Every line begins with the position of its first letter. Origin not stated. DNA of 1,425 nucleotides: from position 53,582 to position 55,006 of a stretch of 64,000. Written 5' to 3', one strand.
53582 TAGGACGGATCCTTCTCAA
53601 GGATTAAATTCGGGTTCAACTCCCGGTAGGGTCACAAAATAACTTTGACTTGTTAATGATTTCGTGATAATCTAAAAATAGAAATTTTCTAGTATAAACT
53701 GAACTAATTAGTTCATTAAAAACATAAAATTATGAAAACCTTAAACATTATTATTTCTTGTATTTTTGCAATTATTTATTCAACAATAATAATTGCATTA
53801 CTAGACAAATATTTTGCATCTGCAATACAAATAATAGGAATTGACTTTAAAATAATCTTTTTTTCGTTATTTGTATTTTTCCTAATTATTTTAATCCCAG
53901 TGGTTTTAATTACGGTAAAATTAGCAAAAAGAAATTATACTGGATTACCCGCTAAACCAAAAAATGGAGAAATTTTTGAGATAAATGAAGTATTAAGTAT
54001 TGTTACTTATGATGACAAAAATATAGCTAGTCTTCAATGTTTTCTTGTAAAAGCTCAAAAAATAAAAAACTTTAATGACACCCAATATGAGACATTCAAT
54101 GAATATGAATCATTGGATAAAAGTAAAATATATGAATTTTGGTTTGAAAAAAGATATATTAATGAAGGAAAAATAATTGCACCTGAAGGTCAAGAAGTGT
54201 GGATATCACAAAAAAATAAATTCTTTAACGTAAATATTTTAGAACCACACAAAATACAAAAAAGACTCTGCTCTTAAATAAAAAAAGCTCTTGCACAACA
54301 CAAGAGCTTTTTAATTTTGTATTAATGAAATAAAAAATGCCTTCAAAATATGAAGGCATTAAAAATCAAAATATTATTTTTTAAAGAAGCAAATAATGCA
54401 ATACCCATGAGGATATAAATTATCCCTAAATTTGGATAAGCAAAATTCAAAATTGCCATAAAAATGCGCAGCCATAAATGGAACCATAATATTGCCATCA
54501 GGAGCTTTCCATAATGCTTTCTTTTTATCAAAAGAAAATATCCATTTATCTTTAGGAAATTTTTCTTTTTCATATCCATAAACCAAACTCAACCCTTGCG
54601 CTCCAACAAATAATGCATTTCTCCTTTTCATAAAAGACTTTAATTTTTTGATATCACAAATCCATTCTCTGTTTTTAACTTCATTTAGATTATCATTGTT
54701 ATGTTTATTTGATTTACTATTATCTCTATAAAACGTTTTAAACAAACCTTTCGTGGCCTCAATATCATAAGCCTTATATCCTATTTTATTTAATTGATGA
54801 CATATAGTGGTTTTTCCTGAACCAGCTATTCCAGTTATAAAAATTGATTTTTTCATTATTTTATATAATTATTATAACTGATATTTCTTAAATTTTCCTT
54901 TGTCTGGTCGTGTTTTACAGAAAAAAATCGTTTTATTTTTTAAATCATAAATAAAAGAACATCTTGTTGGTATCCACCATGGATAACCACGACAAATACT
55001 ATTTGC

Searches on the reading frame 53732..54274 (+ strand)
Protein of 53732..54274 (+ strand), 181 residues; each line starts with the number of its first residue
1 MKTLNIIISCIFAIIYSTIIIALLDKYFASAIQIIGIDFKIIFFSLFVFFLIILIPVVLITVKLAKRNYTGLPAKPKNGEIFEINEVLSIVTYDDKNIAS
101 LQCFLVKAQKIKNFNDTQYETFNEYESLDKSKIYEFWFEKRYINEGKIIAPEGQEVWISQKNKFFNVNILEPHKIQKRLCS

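Call 36: find_homologous_proteins(query=window:53732-54274:+)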
Query window:53732-54274:+ (181 aa): 2 proteins with E <= 0.001 among 128 candidates.
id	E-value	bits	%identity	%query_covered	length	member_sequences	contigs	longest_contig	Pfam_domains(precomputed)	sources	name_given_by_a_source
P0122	5.6e-111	386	100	100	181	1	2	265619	-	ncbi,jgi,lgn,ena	ncbi:MAG: hypothetical protein WC264_00465 [Candidatus Paceibacterota bacterium]|jgi:hypothetical pr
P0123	2.2e-36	143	47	99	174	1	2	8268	-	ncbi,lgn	ncbi:MAG: hypothetical protein WA101_03050 [Minisyncoccia bacterium]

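Call 38: find_encoding_contigs(protein=P0123, flank=5000, max_places=3)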
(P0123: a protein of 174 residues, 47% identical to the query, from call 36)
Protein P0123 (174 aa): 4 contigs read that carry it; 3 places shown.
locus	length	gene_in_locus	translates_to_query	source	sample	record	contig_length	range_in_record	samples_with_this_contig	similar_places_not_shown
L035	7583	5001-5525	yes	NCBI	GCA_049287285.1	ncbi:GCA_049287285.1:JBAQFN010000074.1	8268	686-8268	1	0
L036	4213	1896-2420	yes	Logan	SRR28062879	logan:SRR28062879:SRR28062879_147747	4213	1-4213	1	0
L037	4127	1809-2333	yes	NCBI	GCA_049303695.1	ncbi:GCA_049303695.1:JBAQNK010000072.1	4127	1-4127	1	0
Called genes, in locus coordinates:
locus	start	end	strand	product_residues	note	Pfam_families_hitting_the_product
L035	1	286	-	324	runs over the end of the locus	PF00953:Glycos_transf_4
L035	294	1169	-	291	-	PF00768:Peptidase_S11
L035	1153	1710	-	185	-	PF04079:SMC_ScpB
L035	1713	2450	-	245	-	PF02616:SMC_ScpA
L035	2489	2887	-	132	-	PF03073:TspO_MBR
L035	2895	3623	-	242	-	-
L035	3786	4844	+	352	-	PF00586:AIRS, PF02769:AIRS_C (weak)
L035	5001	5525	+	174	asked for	-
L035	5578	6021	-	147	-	-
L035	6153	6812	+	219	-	-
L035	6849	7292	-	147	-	PF15891:Nuc_deoxyri_tr2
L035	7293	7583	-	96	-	PF00892:EamA (weak)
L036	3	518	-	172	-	?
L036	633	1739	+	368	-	PF00586:AIRS, PF02769:AIRS_C (weak)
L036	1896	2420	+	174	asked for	-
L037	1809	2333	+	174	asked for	-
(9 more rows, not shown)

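Call 61: search_protein_families(library=pfam, proteins=[window:53732-54274:+, L035:6153-6809:+, L035:5581-6021:-], max_evalue=0.01)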
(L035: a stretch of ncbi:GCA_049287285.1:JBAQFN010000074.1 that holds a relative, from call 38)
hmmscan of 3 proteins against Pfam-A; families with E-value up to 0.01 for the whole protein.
window:53732-54274:+ (181 aa): 0 families

L035:6153-6809:+ (219 aa): 0 families

L035:5581-6021:- (147 aa): 0 families

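Call 73: search_protein_families(library=phrogs, proteins=[window:53732-54274:+, L035:6153-6809:+, L035:5581-6021:-], max_evalue=0.01)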
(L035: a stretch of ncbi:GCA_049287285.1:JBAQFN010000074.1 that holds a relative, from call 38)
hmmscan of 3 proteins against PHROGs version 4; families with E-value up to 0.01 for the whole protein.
window:53732-54274:+ (181 aa): 0 families

L035:6153-6809:+ (219 aa): 0 families

L035:5581-6021:- (147 aa): 1 family
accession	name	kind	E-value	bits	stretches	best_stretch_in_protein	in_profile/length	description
phrog_35957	-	unknown function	0.0016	19.4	1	64-138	108-179/249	-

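Call 74: search_protein_families(library=padloc, proteins=[window:53732-54274:+, L035:6153-6809:+, L035:5581-6021:-], max_evalue=0.01)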
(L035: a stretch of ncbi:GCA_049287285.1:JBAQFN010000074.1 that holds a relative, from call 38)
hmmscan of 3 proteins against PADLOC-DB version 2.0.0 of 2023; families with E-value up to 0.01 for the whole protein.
window:53732-54274:+ (181 aa): 1 family
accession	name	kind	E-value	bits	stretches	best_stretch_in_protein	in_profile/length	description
PDLC02251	AbiEi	-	0.0015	16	1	84-136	178-229/230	AbiEi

L035:6153-6809:+ (219 aa): 1 family
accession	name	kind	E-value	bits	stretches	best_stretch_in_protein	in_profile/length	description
PDLC03819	RTasSLATT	-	0.00068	17.4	1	9-86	33-107/176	DRT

L035:5581-6021:- (147 aa): 0 families

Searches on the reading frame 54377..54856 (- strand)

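Call 61: search_protein_families(library=pfam, proteins=[window:54377-54856:-], max_evalue=0.01)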
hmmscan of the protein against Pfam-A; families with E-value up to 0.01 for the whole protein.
window:54377-54856:- (160 aa): 6 families
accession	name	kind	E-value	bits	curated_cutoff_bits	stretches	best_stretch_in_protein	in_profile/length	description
PF13238.12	AAA_18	-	1.4e-06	29.2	29.4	1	5-60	1-59/128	AAA domain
PF09848.15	SLFN-g3_helicase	-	0.0015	18.3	24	1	2-80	1-74/354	Schlafen group 3, DNA/RNA helicase domain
PF00503.26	G-alpha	-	0.0025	17.4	48.8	1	4-119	23-123/333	G-protein alpha subunit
PF25199.1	nSTAND_NTPase5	-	0.0031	17.8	34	1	3-76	42-109/145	Novel STAND NTPase 5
PF20720.3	nSTAND3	-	0.0086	16.2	27.2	0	2-22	17-37/155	Novel STAND NTPase 3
PF13207.12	AAA_17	-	0.0099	16.6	27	0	8-70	1-62/136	AAA domain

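Call 73: search_protein_families(library=phrogs, proteins=[window:54377-54856:-], max_evalue=0.01)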
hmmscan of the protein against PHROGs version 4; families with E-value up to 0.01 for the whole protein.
window:54377-54856:- (160 aa): 4 families
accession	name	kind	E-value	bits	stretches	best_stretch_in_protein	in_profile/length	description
phrog_139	-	other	0.00065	20.2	1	1-52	82-132/342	deoxynucleoside monophosphate kinase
phrog_6931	-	unknown function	0.0018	18.5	1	2-65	185-249/343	-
phrog_761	-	other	0.006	17.3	1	1-29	18-46/362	thymidylate kinase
phrog_2071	-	other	0.0073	17.1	1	1-33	15-47/282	ATPase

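Call 74: search_protein_families(library=padloc, proteins=[window:54377-54856:-], max_evalue=0.01)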
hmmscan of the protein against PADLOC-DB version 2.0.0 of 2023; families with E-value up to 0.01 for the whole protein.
window:54377-54856:- (160 aa): 4 families
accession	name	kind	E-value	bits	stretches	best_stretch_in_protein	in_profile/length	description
PDLC02911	VakA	-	0.0004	19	1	1-62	1-62/163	-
PDLC00268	PtuA1|PtuA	-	0.0019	15.7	1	2-78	25-101/411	AAA ATPase domain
PDLC00289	PtuA1|PtuA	-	0.0047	14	1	4-58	30-88/404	AAA ATPase domain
PDLC02793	SspF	-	0.0091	12.4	1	2-29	52-80/600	SspF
